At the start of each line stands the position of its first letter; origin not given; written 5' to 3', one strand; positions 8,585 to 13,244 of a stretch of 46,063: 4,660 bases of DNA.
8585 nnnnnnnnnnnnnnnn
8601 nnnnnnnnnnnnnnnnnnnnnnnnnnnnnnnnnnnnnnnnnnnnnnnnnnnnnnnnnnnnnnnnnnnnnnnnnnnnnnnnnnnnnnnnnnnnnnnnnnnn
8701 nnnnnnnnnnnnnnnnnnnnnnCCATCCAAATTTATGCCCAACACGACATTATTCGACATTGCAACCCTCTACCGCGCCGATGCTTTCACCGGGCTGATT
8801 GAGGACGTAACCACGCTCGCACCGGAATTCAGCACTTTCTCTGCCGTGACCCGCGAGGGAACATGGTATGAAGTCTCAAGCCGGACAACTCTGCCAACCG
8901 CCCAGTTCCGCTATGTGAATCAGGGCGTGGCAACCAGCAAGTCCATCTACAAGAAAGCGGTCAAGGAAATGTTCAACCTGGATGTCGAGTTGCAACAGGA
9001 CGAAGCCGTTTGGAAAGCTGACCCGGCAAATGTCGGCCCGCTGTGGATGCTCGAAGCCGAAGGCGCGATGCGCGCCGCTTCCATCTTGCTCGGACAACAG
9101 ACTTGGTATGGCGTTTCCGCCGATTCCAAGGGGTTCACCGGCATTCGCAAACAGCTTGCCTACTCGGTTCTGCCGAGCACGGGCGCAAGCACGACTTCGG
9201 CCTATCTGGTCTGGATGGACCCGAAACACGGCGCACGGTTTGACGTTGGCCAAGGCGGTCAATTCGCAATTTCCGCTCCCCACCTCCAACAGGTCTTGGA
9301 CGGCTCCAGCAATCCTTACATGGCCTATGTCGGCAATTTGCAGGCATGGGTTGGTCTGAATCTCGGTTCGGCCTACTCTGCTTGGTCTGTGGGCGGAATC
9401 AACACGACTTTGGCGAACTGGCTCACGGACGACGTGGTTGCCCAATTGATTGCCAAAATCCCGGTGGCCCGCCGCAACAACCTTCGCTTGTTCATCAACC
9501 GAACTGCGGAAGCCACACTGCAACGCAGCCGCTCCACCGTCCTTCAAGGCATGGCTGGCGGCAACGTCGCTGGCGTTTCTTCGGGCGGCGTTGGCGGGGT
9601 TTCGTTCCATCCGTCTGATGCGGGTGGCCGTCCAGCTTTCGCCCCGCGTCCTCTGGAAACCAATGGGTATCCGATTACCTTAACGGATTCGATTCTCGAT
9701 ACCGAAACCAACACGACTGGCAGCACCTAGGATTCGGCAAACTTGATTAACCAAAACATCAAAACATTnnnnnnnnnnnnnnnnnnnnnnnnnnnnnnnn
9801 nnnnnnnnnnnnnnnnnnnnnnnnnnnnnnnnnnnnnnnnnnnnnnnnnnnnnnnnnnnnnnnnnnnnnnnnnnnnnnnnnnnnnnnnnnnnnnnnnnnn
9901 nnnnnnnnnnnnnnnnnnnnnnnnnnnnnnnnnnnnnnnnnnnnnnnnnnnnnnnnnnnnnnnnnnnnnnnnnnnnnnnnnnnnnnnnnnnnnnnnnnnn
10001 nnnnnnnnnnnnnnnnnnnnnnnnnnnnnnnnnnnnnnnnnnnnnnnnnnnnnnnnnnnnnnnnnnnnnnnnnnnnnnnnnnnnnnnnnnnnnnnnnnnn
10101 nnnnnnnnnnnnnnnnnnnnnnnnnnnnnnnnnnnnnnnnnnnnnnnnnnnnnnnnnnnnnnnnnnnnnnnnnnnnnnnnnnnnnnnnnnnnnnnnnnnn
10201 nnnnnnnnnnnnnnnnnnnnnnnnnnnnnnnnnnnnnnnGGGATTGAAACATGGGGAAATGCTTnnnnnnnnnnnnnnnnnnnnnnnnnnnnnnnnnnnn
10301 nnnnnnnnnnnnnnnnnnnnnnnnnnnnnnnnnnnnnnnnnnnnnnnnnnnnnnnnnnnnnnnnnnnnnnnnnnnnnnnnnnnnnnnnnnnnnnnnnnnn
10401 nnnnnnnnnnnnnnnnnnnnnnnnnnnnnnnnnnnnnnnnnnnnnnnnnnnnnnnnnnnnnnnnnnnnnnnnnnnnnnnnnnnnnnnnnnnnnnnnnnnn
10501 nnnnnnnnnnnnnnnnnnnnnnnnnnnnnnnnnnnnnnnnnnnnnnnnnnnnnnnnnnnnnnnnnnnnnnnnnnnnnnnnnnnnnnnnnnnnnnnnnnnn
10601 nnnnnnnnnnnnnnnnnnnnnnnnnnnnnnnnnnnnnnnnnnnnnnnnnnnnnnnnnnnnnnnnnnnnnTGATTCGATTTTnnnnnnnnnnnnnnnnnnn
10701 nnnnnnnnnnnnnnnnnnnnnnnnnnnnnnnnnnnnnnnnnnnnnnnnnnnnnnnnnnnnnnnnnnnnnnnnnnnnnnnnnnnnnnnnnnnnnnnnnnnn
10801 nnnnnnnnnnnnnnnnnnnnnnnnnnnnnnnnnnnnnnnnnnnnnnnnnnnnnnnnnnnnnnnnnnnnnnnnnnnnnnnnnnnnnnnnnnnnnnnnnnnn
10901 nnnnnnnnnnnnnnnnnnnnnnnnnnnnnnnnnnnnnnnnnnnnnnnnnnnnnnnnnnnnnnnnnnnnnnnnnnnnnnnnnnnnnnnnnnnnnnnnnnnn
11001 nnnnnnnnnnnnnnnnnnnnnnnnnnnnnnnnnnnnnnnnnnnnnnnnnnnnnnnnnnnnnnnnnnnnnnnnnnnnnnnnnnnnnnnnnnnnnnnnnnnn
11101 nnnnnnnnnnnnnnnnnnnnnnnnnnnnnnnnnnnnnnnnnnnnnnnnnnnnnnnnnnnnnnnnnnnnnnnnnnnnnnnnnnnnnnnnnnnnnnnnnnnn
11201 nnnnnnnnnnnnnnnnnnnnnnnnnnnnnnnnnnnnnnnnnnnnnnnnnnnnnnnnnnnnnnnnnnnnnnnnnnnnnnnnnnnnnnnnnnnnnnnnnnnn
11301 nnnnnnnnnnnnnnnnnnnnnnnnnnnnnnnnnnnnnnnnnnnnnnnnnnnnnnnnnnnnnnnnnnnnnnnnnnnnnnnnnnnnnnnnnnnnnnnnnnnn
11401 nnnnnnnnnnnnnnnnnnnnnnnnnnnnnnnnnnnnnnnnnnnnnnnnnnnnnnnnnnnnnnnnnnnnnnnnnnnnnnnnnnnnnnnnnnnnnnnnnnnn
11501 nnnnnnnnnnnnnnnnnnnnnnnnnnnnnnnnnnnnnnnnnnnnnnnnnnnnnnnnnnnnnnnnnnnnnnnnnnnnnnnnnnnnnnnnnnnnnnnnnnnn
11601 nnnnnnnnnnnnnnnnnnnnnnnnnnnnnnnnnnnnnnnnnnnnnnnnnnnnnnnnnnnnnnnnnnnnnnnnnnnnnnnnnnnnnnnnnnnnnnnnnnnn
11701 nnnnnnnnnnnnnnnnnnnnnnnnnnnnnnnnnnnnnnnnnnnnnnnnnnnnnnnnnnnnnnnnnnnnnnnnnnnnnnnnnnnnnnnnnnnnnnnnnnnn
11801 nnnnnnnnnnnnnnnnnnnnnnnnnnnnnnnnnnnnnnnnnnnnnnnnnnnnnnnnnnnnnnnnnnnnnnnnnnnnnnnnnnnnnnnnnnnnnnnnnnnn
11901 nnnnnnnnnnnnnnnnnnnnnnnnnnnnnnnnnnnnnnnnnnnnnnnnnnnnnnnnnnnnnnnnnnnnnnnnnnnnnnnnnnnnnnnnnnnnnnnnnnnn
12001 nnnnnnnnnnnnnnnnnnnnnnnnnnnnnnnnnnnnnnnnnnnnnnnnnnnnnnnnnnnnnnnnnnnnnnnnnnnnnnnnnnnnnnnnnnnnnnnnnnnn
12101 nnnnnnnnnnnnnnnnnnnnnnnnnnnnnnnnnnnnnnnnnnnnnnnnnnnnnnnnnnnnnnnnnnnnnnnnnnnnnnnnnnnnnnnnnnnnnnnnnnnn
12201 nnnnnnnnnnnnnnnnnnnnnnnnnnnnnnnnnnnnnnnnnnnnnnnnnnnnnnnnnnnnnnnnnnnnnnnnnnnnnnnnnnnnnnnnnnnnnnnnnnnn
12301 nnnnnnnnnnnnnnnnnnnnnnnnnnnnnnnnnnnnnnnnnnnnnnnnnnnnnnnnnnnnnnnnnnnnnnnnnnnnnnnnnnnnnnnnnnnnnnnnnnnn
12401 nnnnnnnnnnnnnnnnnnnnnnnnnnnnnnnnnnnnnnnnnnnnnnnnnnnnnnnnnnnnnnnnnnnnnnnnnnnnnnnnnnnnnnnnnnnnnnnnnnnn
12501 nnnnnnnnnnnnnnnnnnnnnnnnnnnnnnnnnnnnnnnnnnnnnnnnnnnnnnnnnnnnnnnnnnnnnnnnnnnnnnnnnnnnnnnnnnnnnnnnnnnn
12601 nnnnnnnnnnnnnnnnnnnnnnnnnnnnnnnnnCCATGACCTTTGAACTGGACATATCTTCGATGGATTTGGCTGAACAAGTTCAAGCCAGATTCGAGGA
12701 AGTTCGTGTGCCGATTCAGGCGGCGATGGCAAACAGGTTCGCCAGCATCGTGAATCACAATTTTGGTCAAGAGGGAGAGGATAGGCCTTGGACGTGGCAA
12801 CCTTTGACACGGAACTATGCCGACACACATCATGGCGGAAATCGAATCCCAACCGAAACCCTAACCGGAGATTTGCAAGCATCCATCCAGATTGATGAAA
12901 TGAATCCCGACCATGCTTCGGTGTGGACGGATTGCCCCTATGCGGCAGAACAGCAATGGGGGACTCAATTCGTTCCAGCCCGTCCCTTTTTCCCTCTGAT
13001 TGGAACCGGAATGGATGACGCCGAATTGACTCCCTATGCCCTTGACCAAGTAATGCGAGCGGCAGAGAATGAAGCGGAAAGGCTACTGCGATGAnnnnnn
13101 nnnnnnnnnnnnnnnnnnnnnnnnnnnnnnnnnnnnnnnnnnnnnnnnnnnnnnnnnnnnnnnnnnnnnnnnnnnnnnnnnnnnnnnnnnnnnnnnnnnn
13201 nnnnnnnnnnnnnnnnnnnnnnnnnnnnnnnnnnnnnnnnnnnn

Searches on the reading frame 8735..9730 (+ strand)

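Call 75: search_protein_families(library=pfam, proteins=[window:8735-9730:+], max_evalue=0.01)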
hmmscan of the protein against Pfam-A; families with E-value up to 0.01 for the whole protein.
window:8735-9730:+ (331 aa): 1 family
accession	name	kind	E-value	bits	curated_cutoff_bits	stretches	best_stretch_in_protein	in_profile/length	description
PF20911.3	GP7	-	7.1e-11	42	27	1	43-265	32-272/313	Major capsid protein GP7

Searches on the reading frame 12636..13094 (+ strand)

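Call 76: search_protein_families(library=pfam, proteins=[window:12636-13094:+], max_evalue=0.01)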
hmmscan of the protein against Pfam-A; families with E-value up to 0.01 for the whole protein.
window:12636-13094:+ (152 aa): 1 family
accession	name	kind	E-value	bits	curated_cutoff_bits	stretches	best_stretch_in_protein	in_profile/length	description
PF05069.18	Phage_tail_S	-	0.0002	21.7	24.3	1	17-115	14-125/148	Phage virion morphogenesis family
